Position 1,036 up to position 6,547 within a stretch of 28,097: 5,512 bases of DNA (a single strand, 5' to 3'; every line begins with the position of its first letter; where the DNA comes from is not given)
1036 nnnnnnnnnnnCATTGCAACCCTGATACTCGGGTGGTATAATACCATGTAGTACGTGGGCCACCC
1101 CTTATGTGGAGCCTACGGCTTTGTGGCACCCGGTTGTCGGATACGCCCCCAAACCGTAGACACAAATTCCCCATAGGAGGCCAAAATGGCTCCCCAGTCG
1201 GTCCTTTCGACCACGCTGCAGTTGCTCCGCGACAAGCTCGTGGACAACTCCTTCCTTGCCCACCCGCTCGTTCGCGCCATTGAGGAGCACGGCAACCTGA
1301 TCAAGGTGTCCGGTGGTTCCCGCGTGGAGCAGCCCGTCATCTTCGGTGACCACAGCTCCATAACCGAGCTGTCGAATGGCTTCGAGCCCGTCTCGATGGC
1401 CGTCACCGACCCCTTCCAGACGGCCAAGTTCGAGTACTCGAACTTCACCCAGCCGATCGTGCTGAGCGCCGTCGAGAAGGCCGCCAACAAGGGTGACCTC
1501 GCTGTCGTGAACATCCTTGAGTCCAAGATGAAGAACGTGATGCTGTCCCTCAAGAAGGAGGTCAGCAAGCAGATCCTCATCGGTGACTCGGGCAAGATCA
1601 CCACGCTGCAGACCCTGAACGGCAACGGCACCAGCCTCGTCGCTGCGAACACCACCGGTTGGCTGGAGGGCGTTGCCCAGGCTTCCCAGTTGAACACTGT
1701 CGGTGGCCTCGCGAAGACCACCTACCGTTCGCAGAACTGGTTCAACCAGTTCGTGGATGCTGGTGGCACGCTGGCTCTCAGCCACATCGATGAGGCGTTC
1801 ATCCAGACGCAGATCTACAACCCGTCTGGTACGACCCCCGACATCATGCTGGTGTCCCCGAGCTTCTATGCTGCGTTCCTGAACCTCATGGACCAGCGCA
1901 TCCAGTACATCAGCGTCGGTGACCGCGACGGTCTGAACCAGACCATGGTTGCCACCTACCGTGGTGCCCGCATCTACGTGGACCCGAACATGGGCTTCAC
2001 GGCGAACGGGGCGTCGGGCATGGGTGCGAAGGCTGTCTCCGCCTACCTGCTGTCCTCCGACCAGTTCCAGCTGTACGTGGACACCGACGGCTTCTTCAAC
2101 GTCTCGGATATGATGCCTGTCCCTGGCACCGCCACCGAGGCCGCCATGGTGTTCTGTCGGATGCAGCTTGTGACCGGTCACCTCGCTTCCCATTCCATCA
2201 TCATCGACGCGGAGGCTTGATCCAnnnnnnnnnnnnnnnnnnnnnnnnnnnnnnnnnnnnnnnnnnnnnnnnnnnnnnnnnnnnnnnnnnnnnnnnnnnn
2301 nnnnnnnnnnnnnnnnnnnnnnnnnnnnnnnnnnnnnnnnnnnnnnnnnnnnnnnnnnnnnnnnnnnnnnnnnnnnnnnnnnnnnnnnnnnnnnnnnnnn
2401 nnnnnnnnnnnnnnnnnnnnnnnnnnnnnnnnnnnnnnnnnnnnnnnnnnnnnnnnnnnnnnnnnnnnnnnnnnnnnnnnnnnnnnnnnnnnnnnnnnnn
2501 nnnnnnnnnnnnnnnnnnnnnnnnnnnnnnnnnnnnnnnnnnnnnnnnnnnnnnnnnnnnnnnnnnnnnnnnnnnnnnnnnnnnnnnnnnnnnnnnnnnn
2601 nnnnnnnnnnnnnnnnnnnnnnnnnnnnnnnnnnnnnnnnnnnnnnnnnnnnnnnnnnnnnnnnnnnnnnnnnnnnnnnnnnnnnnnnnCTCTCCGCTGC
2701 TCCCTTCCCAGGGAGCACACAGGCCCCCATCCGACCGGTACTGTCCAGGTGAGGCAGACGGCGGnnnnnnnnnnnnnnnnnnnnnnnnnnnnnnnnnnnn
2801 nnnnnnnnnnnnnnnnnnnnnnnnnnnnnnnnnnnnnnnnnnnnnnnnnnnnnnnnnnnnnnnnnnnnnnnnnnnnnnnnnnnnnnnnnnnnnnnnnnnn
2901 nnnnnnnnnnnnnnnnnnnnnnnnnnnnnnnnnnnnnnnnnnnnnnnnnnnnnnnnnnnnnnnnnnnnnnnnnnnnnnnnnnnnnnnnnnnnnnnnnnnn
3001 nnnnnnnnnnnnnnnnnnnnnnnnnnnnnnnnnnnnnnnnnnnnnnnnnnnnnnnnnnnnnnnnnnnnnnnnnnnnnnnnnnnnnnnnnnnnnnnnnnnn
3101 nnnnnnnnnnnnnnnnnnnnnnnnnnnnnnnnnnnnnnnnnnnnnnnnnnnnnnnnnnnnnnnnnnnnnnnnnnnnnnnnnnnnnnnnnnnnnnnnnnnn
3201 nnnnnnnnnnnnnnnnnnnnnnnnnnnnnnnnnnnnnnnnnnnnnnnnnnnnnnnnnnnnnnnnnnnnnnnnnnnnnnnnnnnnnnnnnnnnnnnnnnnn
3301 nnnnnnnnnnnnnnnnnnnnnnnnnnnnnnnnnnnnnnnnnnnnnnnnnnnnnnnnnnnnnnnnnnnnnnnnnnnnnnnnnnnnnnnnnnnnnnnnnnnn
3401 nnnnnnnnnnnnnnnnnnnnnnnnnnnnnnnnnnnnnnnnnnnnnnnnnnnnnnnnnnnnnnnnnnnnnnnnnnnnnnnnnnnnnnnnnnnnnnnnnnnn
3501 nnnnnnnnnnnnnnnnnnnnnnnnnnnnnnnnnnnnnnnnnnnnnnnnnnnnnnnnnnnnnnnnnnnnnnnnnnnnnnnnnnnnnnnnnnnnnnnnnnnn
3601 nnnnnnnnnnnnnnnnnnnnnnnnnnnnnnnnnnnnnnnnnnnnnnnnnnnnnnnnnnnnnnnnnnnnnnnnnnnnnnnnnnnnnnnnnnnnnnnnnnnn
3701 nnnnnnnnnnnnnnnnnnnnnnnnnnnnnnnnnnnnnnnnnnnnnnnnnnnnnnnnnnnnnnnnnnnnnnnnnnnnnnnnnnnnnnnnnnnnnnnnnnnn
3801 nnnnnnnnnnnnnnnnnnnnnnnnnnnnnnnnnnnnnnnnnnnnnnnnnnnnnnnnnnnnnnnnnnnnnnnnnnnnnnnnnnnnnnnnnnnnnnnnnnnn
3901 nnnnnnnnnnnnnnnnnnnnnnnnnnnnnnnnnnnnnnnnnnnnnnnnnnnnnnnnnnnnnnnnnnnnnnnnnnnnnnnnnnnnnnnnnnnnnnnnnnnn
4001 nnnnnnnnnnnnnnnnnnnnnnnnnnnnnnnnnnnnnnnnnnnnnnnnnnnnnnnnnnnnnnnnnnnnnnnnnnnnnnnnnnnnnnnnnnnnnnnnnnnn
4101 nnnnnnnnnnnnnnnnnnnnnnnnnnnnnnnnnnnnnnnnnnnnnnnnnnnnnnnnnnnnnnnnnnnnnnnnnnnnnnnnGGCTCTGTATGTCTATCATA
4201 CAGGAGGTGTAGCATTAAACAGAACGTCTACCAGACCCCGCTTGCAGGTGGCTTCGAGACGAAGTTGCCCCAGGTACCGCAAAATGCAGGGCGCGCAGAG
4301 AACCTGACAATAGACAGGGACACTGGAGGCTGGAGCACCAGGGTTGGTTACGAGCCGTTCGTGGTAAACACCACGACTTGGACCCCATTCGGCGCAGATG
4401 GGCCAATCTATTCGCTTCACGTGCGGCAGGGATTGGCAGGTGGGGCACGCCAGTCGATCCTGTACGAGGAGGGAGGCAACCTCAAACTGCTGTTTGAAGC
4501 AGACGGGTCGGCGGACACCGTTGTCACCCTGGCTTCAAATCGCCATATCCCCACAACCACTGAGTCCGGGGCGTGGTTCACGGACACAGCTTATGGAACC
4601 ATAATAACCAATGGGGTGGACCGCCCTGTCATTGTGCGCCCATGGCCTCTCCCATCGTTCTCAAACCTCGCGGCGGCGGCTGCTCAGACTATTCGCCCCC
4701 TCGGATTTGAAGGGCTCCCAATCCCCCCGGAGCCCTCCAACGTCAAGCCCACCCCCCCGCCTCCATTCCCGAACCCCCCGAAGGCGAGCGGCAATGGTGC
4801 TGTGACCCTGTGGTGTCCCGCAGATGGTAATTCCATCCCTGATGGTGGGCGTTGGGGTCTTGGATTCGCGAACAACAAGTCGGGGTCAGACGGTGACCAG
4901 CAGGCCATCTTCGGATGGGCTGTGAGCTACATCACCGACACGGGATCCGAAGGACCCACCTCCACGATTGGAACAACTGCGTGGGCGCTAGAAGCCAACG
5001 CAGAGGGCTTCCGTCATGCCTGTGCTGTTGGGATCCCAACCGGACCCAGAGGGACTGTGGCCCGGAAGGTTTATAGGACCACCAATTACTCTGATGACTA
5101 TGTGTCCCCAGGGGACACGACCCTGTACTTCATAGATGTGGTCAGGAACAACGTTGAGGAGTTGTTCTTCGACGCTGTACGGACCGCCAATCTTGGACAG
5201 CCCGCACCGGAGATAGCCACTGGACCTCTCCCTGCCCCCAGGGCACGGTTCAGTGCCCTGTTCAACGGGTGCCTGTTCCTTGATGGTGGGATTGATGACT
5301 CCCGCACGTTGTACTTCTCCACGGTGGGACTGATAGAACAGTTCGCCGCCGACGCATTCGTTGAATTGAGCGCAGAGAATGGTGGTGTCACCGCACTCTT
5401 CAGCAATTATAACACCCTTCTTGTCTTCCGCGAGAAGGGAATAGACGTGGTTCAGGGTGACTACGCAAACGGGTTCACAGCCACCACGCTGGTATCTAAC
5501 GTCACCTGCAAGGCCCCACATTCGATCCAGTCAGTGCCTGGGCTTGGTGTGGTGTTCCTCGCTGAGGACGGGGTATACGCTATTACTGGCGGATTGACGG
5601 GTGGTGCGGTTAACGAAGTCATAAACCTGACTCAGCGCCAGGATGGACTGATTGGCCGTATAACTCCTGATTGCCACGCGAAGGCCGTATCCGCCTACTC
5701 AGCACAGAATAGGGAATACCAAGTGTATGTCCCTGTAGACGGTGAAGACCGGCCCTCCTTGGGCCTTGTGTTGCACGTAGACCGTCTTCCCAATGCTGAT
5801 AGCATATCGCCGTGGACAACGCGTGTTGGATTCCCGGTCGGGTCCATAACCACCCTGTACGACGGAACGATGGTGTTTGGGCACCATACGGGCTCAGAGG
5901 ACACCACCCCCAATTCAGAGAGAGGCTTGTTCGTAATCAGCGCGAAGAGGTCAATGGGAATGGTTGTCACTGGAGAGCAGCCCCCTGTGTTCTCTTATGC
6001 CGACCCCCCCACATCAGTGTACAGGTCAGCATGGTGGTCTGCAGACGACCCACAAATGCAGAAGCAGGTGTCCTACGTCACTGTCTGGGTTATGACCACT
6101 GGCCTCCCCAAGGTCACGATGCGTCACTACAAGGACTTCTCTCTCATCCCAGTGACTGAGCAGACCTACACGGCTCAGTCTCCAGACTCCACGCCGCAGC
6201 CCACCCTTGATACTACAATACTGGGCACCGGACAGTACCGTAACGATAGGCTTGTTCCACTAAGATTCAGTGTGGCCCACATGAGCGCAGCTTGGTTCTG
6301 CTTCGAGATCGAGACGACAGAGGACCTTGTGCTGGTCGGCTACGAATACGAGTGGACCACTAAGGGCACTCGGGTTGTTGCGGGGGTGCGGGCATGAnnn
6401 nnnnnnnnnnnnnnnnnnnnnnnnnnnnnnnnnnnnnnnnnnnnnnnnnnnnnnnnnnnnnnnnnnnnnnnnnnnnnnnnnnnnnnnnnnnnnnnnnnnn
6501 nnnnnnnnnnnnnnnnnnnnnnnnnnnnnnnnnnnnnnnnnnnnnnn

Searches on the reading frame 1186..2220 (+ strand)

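Call 8: search_protein_families(library=pfam, proteins=[window:1186-2220:+], max_evalue=0.01)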
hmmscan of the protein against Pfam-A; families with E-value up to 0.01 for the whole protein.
window:1186-2220:+ (344 aa): 0 families

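Call 19: search_protein_families(library=phrogs, proteins=[window:1186-2220:+], max_evalue=0.01)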
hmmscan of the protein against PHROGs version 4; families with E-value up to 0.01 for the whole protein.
window:1186-2220:+ (344 aa): 4 families
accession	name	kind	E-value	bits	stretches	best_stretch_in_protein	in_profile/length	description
phrog_9953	-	head and packaging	4.6e-22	79.8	1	5-301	11-285/329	major head protein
phrog_2263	-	head and packaging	0.0032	17.4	1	131-271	376-487/551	major head protein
phrog_10874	-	unknown function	0.0069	17.6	0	138-189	20-66/69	-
phrog_267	-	head and packaging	0.0073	16.5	1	172-324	176-276/410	major head protein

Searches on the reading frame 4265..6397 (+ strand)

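Call 8: search_protein_families(library=pfam, proteins=[window:4265-6397:+], max_evalue=0.01)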
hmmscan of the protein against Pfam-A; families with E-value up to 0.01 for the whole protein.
window:4265-6397:+ (710 aa): 0 families

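Call 19: search_protein_families(library=phrogs, proteins=[window:4265-6397:+], max_evalue=0.01)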
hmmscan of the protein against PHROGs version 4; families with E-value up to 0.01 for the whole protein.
window:4265-6397:+ (710 aa): 2 families
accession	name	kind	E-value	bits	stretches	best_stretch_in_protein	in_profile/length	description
phrog_511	-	head and packaging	1.2e-09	38.2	1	217-453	465-684/862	internal virion protein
phrog_8094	-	tail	6.9e-06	25.3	1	383-486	406-511/769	tail appendage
